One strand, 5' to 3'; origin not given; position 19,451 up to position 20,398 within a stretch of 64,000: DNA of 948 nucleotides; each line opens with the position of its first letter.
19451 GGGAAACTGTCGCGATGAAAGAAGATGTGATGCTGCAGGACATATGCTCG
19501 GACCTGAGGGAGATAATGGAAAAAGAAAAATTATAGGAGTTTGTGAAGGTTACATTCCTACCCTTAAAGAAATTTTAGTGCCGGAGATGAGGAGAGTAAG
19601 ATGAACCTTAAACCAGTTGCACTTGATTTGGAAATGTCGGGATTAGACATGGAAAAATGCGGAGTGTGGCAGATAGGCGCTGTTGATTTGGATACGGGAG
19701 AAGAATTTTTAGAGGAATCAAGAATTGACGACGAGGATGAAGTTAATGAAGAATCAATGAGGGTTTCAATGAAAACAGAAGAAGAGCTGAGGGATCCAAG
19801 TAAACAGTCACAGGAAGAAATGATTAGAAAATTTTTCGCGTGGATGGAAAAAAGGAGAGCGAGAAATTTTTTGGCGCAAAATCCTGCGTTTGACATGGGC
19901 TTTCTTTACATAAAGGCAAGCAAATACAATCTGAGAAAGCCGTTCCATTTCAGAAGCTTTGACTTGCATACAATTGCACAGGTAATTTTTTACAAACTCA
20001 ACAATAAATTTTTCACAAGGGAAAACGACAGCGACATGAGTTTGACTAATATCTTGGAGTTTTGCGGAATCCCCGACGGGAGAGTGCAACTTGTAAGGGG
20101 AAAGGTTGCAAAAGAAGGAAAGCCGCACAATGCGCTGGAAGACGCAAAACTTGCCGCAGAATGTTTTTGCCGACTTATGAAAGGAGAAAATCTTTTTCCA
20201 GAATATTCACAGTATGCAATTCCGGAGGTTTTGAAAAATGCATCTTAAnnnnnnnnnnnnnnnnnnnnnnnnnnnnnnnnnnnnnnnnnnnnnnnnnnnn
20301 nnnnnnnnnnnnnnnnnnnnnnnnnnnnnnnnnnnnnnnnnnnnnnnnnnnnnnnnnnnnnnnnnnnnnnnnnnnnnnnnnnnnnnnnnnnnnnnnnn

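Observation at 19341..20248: DEDDh exonuclease and a small Cys-containing protein wired into the ribosomal operon between L4 and L23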

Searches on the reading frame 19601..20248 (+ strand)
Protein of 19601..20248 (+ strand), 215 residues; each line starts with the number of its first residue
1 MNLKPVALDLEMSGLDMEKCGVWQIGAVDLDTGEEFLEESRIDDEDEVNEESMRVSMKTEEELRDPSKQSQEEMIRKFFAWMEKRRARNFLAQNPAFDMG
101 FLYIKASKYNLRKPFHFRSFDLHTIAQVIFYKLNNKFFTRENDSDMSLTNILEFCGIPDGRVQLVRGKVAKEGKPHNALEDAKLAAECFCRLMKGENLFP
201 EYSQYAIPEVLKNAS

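Call 3: search_protein_families(library=pfam, proteins=[window:19601-20248:+], max_evalue=0.1)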
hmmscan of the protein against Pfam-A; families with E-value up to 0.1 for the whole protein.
window:19601-20248:+ (215 aa): 4 families
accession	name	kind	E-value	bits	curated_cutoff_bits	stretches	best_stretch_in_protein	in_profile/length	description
PF00929.31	RNase_T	-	2.4e-12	48.2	24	1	6-189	1-164/164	Exonuclease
PF16473.11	Rv2179c-like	-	7.9e-12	45.7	27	1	6-189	3-173/177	3'-5' exoribonuclease Rv2179c-like domain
PF13482.12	RNase_H_2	-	0.015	15.7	22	0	8-126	3-96/165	RNase_H superfamily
PF10108.15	DNA_pol_B_exo2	-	0.048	13.8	24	1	65-150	31-110/213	Predicted 3'-5' exonuclease related to the exonuclease domain of PolB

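Call 4: search_protein_families(library=ncbifam, proteins=[window:19601-20248:+], max_evalue=0.1)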
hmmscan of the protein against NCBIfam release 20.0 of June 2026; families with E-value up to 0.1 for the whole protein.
window:19601-20248:+ (215 aa): 14 families
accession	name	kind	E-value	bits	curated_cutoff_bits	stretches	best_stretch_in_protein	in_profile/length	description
NF006601.0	PRK09145.1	equivalog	5.9e-08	32.4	189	1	6-196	32-201/207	3'-5' exonuclease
TIGR01405.1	polC_Gram_pos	equivalog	9.5e-08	30.2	1043.45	1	6-134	192-315/1211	DNA polymerase III subunit alpha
TIGR00573.1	dnaq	subfamily_domain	1.8e-07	30.9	71.5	1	6-138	10-138/217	exonuclease, DNA polymerase III, epsilon subunit family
NF001688.0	PRK00448.1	equivalog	5.7e-07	27.5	873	1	6-131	426-546/1445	PolC-type DNA polymerase III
NF004316.1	PRK05711.1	equivalog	6.2e-07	29.3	196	1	6-111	4-107/234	DNA polymerase III subunit epsilon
TIGR01406.1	dnaQ_proteo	equivalog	1.2e-05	25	222.7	1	6-111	3-106/231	DNA polymerase III subunit epsilon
TIGR01298.1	RNaseT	equivalog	5.2e-05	23.1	246.2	1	72-130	88-150/200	ribonuclease T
NF005905.0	PRK07883.1-3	equivalog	0.0001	21.1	508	1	6-116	27-133/581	DEDD exonuclease domain-containing protein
NF006602.0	PRK09146.1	subfamily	0.00013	21.4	266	1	6-68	50-115/239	3'-5' exonuclease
NF004964.0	PRK06310.1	equivalog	0.00017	21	236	1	6-82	10-85/250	DNA polymerase III subunit epsilon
NF005907.0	PRK07883.1-5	equivalog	0.00062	18.3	454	1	6-130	31-150/584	DEDD exonuclease domain-containing protein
NF003765.0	PRK05359.1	equivalog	0.0011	18.4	106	1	6-129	9-141/189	oligoribonuclease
NF005570.0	PRK07247.1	equivalog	0.018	14.9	226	0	155-194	128-167/195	3'-5' exonuclease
NF006316.0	PRK08517.1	equivalog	0.07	12.4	247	0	8-111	75-173/270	3'-5' exonuclease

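Call 8: find_homologous_proteins(query=window:19601-20245:+)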
Query window:19601-20245:+ (215 aa): 372 proteins with E <= 0.001 among 466 candidates; the best 120 are listed.
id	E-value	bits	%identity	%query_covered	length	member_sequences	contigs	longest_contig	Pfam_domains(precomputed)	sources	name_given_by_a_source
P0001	1.4e-140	484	100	100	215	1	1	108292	PF00929.32,PF16473.12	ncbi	ncbi:MAG: 3'-5' exonuclease [archaeon]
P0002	1.3e-96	340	69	99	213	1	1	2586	PF00929.32,PF16473.12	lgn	-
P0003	5.4e-94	332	68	99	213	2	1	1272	PF00929.32,PF16473.12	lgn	-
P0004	3.2e-87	310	64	98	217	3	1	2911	PF00929.32,PF16473.12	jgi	jgi:DNA polymerase III epsilon subunit-like protein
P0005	1.2e-85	304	62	98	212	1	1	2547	PF00929.32,PF16473.12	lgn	-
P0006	1.4e-85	304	61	99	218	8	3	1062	PF00929.32,PF16473.12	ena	-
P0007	1.7e-85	304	62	99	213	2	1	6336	PF00929.32,PF16473.12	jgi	-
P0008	3.2e-85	303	61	97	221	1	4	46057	PF00929.32,PF16473.12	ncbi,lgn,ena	ncbi:MAG: 3'-5' exonuclease [Nanoarchaeota archaeon]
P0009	1.0e-84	301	62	100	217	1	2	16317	PF00929.32,PF16473.12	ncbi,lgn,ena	-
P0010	3.5e-84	300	62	97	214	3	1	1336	PF00929.32,PF16473.12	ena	-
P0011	1.8e-83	297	60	99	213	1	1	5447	PF00929.32,PF16473.12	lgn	-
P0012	3.5e-83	296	61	98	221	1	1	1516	PF00929.32,PF16473.12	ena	-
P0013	1.8e-82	294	64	98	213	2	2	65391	PF00929.32,PF16473.12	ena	-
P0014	2.8e-82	293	61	98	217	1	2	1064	PF00929.32,PF13482.13,PF16473.12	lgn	-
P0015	4.0e-81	290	60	98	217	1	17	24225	PF00929.32,PF13482.13,PF16473.12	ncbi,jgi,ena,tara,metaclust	tara:strand:- start:242 stop:895 length:654 start_codon:yes stop_codon:yes gene_type:complete|metacl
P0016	5.1e-81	289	59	98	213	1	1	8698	PF00929.32,PF16473.12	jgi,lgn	-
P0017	9.3e-81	288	61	98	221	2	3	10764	PF00929.32,PF16473.12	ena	-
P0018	1.0e-80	288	60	98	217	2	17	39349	PF00929.32,PF13482.13,PF16473.12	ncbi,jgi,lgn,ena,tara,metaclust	jgi:DNA polymerase III epsilon subunit-like protein|tara:strand:+ start:374 stop:1027 length:654 sta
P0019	1.9e-80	287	58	98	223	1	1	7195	PF00929.32,PF16473.12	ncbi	-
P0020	3.1e-80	287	59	99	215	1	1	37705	PF00929.32,PF16473.12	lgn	-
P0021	4.9e-80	286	59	98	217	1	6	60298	PF00929.32,PF13482.13,PF16473.12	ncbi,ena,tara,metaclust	tara:strand:- start:201 stop:854 length:654 start_codon:yes stop_codon:yes gene_type:complete|metacl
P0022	8.4e-80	285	59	98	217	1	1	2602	PF00929.32,PF16473.12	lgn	-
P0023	1.7e-79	284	59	98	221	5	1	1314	PF00929.32,PF16473.12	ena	-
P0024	4.8e-78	280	57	97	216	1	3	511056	PF00929.32,PF13482.13,PF16473.12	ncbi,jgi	-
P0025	4.2e-77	276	59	96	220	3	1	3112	PF00929.32,PF13482.13,PF16473.12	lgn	-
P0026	4.6e-77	276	62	98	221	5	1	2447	PF00929.32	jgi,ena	-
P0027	7.1e-77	276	59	98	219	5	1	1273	PF00929.32,PF16473.12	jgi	jgi:DNA polymerase III epsilon subunit-like protein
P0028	7.2e-77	276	56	98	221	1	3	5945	PF00929.32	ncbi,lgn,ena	-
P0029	7.8e-77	276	58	96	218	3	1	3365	PF00929.32,PF13482.13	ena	-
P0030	1.4e-76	275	59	97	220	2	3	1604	PF00929.32,PF16473.12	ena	-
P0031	1.6e-76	275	59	97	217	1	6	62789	PF00929.32,PF13482.13,PF16473.12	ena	-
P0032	2.7e-76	274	57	99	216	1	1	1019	PF00929.32,PF16473.12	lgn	-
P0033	3.5e-76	273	56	98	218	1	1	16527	PF00929.32,PF16473.12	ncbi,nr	ncbi:3'-5' exoribonuclease [Candidatus Pacearchaeota archaeon]|nr:3'-5' exoribonuclease [Candidatus 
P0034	3.8e-76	273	59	96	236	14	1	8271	PF00929.32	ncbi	ncbi:MAG: 3'-5' exonuclease [Nanoarchaeota archaeon]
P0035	6.8e-76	273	57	99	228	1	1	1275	PF00929.32,PF16473.12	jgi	-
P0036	6.9e-76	272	59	98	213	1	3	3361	PF00929.32,PF13482.13,PF16473.12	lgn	-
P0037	1.2e-75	272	56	99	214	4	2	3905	PF00929.32,PF16473.12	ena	-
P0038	9.2e-75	269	58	98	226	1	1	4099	PF00929.32,PF16473.12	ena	-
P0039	1.2e-74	268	55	96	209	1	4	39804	PF00929.32,PF13482.13,PF16473.12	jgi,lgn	-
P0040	1.2e-74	268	56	96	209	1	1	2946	PF00929.32,PF16473.12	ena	-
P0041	1.4e-74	268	60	98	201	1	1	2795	PF00929.32,PF13482.13,PF16473.12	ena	-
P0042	1.5e-74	268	56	96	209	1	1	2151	PF00929.32,PF16473.12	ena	-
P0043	3.4e-74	267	56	98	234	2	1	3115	PF00929.32,PF16473.12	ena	-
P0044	4.0e-74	267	57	98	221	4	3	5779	PF00929.32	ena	-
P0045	4.3e-74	267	53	96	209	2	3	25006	PF00929.32,PF16473.12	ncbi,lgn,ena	ncbi:MAG: 3'-5' exoribonuclease [Nanoarchaeota archaeon]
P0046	5.8e-74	266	60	96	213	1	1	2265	PF00929.32,PF16473.12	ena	-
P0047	6.2e-74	266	56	97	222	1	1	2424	PF00929.32,PF16473.12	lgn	-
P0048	6.6e-74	266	54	96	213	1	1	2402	PF00929.32,PF16473.12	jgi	jgi:DNA polymerase III epsilon subunit-like protein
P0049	8.6e-74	266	60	98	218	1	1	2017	PF00929.32,PF16473.12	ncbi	ncbi:MAG: 3'-5' exonuclease [archaeon]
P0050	8.8e-74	266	59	96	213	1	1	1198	PF00929.32,PF16473.12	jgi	-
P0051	1.1e-73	265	59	98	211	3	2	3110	PF00929.32,PF16473.12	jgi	-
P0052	1.3e-73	265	55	98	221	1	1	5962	PF00929.32,PF16473.12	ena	-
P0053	1.3e-73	265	57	98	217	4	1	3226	PF00929.32,PF16473.12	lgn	-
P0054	1.4e-73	265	57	96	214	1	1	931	PF00929.32,PF16473.12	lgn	-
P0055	1.7e-73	265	60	96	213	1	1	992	PF00929.32,PF16473.12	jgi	-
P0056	1.8e-73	265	55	98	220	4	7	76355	PF00929.32,PF16473.12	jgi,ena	jgi:DNA polymerase III epsilon subunit-like protein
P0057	2.0e-73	264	56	98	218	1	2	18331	PF00929.32,PF16473.12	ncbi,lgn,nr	ncbi:3'-5' exoribonuclease [Candidatus Pacearchaeota archaeon]|nr:3'-5' exoribonuclease [Candidatus 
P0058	2.6e-73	264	56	97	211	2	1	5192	PF00929.32,PF16473.12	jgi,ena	-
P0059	4.9e-73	263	56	98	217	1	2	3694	PF00929.32,PF16473.12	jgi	-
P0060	6.6e-73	263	59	98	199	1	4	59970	PF00929.32,PF16473.12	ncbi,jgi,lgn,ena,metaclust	metaclust:\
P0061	1.5e-72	262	54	100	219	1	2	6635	PF00929.32,PF16473.12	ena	-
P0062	2.4e-72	261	54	98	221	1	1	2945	PF00929.32,PF16473.12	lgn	-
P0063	2.6e-72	261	59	96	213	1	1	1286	PF00929.32,PF16473.12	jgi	-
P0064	2.7e-72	261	56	98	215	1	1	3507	PF00929.32,PF16473.12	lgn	-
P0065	3.0e-72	261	53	99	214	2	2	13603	PF00929.32,PF16473.12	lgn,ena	-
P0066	3.5e-72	260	58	98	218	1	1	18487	PF00929.32,PF16473.12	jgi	-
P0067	4.3e-72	260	54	99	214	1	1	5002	PF00929.32,PF16473.12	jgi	-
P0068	4.5e-72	260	58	98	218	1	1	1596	PF00929.32,PF16473.12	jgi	-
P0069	4.8e-72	260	53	98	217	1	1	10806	PF00929.32,PF16473.12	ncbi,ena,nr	ncbi:MAG: 3'-5' exonuclease [Nanoarchaeota archaeon]|nr:3'-5' exonuclease [Nanoarchaeota archaeon]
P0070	5.3e-72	260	59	96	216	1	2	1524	PF00929.32,PF16473.12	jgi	-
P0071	5.4e-72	260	55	98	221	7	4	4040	PF00929.32,PF16473.12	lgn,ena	-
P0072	6.2e-72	260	58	98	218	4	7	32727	PF00929.32,PF16473.12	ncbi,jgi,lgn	-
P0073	6.6e-72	259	58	97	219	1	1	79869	PF00929.32,PF16473.12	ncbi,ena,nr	ncbi:3'-5' exonuclease [Candidatus Pacearchaeota archaeon]|nr:3'-5' exonuclease [Candidatus Pacearch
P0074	7.2e-72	259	53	96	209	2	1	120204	PF00929.32,PF16473.12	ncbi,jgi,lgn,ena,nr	ncbi:MAG: 3'-5' exonuclease [Nanoarchaeota archaeon]|nr:3'-5' exonuclease [Nanoarchaeota archaeon]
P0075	7.8e-72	259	59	96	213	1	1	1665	PF00929.32,PF16473.12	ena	-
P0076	1.1e-71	259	58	98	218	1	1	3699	PF00929.32,PF16473.12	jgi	-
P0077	1.6e-71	258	55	97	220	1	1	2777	PF00929.32,PF13482.13,PF16473.12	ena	-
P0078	1.7e-71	258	53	98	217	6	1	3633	PF00929.32,PF16473.12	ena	-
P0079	2.2e-71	258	57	96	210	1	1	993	PF00929.32,PF13482.13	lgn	-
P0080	2.3e-71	258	61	89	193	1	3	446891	PF00929.32,PF16473.12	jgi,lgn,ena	-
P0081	3.1e-71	257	58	98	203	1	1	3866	PF00929.32,PF13482.13,PF16473.12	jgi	-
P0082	3.2e-71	257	58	96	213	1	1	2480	PF00929.32,PF16473.12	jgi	-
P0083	4.5e-71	257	53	96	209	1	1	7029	PF00929.32,PF16473.12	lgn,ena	-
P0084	5.2e-71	257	55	98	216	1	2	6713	PF00929.32,PF16473.12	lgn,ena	-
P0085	8.8e-71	256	55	96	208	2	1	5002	PF00929.32,PF16473.12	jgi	-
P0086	9.4e-71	256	56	97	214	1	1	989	PF00929.32,PF16473.12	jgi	jgi:DNA polymerase III epsilon subunit-like protein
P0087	1.1e-70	255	58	97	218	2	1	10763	PF00929.32,PF16473.12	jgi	-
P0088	1.6e-70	255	57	97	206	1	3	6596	PF00929.32,PF16473.12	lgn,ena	-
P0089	2.1e-70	255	58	96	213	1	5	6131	PF00929.32,PF16473.12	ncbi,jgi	jgi:DNA polymerase III epsilon subunit-like protein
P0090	2.9e-70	254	51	96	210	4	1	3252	PF00929.32,PF16473.12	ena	-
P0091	3.4e-70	254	53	96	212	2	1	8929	PF00929.32,PF16473.12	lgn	-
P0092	3.4e-70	254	53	96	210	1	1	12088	PF00929.32,PF16473.12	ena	-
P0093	3.5e-70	254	55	96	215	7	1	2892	PF00929.32,PF16473.12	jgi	jgi:DNA polymerase III epsilon subunit-like protein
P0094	4.1e-70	254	53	99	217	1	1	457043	PF00929.32,PF16473.12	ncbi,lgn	ncbi:MAG: 3'-5' exonuclease [Candidatus Pacearchaeota archaeon]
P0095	4.1e-70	254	52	96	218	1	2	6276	PF00929.32,PF13482.13,PF16473.12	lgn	-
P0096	4.1e-70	254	55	97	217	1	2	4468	PF00929.32,PF16473.12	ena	-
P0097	5.7e-70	253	56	98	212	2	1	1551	PF00929.32,PF16473.12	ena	-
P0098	6.7e-70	253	54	97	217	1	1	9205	PF00929.32,PF16473.12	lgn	-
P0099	1.3e-69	252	56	98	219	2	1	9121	PF00929.32,PF16473.12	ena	-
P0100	1.8e-69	252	58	96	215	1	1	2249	PF00929.32,PF16473.12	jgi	-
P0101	1.9e-69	251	55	98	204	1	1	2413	PF00929.32,PF16473.12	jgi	-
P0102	2.1e-69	251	58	96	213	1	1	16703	PF00929.32,PF16473.12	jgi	-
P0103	2.2e-69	251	55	98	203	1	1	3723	PF00929.32,PF16473.12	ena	-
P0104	4.2e-69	250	55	96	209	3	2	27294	PF00929.32,PF16473.12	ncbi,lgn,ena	-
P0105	5.9e-69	250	55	98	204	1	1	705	PF00929.32,PF16473.12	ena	-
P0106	6.7e-69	250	56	97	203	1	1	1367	PF00929.32,PF16473.12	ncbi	-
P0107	7.7e-69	249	56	96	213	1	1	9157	PF00929.32,PF16473.12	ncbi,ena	-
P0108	7.9e-69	249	55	96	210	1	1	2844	PF00929.32,PF16473.12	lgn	-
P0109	1.1e-68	249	57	98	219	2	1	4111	PF00929.32,PF16473.12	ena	-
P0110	1.5e-68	249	57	99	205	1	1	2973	PF00929.32,PF13482.13,PF16473.12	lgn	-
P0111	1.6e-68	248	57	98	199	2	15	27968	PF00929.32,PF16473.12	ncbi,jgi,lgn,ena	jgi:DNA polymerase III epsilon subunit-like protein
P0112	1.9e-68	248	55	96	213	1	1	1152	PF00929.32,PF16473.12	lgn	-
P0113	2.0e-68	248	57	96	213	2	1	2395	PF00929.32,PF16473.12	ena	-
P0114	2.0e-68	248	51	98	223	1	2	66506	PF00929.32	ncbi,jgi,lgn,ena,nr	ncbi:hypothetical protein COU59_01655 [Candidatus Pacearchaeota archaeon CG10_big_fil_rev_8_21_14_0_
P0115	2.1e-68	248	56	96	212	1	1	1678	PF00929.32,PF16473.12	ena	-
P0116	4.7e-68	247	56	97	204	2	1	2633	PF00929.32,PF13482.13,PF16473.12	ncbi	-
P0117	5.9e-68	247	55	95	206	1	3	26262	PF00929.32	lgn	-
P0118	8.1e-68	246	54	99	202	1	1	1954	PF00929.32,PF16473.12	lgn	-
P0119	1.1e-67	246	55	98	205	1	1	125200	PF00929.32,PF16473.12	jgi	jgi:DNA polymerase III epsilon subunit-like protein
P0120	1.1e-67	246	58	98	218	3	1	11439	PF00929.32,PF16473.12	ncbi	-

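Call 10: find_encoding_contigs(protein=P0024, flank=4000, max_places=2)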
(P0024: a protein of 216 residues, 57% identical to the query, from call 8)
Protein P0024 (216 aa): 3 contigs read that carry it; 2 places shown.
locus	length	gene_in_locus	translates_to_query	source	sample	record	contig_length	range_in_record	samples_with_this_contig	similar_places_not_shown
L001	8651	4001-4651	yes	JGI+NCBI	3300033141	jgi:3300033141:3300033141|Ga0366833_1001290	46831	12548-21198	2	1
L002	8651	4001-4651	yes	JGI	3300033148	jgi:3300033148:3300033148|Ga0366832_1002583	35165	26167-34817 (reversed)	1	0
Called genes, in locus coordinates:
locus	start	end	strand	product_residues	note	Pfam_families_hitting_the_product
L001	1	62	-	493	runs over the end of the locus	PF02885:Glycos_trans_3N, PF00591:Glycos_transf_3, PF07831:PYNP_C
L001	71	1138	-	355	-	PF01594:AI-2E_transport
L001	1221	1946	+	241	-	-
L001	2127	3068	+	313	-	PF00297:Ribosomal_L3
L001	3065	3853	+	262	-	PF00573:Ribosomal_L4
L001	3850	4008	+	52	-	-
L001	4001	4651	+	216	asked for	PF16473:Rv2179c-like, PF00929:RNase_T, PF13482:RNase_H_2 (faint)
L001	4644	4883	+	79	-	PF00276:Ribosomal_L23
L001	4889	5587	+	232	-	PF00181:Ribosomal_L2_N (weak), PF03947:Ribosomal_L2_C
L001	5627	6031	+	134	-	PF00203:Ribosomal_S19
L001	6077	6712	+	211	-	PF00237:Ribosomal_L22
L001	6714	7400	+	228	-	PF07650:KH_2, PF00189:Ribosomal_S3_C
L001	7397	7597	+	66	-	-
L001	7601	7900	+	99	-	PF01253:SUI1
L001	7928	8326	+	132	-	PF00366:Ribosomal_S17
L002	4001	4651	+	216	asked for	PF16473:Rv2179c-like, PF00929:RNase_T, PF13482:RNase_H_2 (faint)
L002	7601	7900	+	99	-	PF01253:SUI1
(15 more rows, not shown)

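Call 11: find_encoding_contigs(protein=P0094, flank=4000, max_places=2)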
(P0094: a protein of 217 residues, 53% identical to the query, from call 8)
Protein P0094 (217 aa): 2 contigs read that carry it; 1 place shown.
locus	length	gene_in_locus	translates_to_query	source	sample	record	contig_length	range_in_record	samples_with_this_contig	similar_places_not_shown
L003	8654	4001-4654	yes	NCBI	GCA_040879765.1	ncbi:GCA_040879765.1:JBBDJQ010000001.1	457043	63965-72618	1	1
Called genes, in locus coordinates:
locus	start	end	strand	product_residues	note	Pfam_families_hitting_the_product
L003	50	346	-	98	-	-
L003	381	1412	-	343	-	PF01594:AI-2E_transport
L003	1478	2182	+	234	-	-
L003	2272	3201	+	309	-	PF00297:Ribosomal_L3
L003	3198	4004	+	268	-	PF00573:Ribosomal_L4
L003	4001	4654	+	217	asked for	PF00929:RNase_T, PF16473:Rv2179c-like (weak)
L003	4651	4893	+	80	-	PF00276:Ribosomal_L23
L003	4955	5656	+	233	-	PF03947:Ribosomal_L2_C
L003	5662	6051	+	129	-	PF00203:Ribosomal_S19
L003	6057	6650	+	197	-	PF00237:Ribosomal_L22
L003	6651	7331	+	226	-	PF07650:KH_2, PF00189:Ribosomal_S3_C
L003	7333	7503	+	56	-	PF00831:Ribosomal_L29 (weak)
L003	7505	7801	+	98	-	PF01253:SUI1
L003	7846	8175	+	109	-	PF00366:Ribosomal_S17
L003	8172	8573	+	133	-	PF00238:Ribosomal_L14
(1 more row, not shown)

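Call 12: find_encoding_contigs(protein=P0013, flank=4000, max_places=2)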
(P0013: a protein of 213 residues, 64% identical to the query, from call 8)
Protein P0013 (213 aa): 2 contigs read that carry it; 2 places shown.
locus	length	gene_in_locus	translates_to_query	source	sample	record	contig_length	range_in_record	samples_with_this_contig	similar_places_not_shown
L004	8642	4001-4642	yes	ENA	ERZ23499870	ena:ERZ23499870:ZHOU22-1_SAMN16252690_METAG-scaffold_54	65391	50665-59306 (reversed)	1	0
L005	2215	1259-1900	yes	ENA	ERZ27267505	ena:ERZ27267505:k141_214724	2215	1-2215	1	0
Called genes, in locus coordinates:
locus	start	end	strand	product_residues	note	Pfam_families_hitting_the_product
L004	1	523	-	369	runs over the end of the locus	PF01594:AI-2E_transport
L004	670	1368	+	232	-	-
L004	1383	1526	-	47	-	-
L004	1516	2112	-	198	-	PF02661:Fic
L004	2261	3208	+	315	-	PF00297:Ribosomal_L3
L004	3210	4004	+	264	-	PF00573:Ribosomal_L4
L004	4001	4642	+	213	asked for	PF00929:RNase_T, PF16473:Rv2179c-like (faint)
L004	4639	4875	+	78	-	PF00276:Ribosomal_L23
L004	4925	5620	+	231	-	PF03947:Ribosomal_L2_C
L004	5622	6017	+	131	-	PF00203:Ribosomal_S19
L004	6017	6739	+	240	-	PF00237:Ribosomal_L22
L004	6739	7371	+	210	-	PF07650:KH_2, PF00189:Ribosomal_S3_C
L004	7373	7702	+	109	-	-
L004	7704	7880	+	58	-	PF00831:Ribosomal_L29 (weak)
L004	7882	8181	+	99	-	PF01253:SUI1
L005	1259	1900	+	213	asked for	PF00929:RNase_T, PF16473:Rv2179c-like (faint)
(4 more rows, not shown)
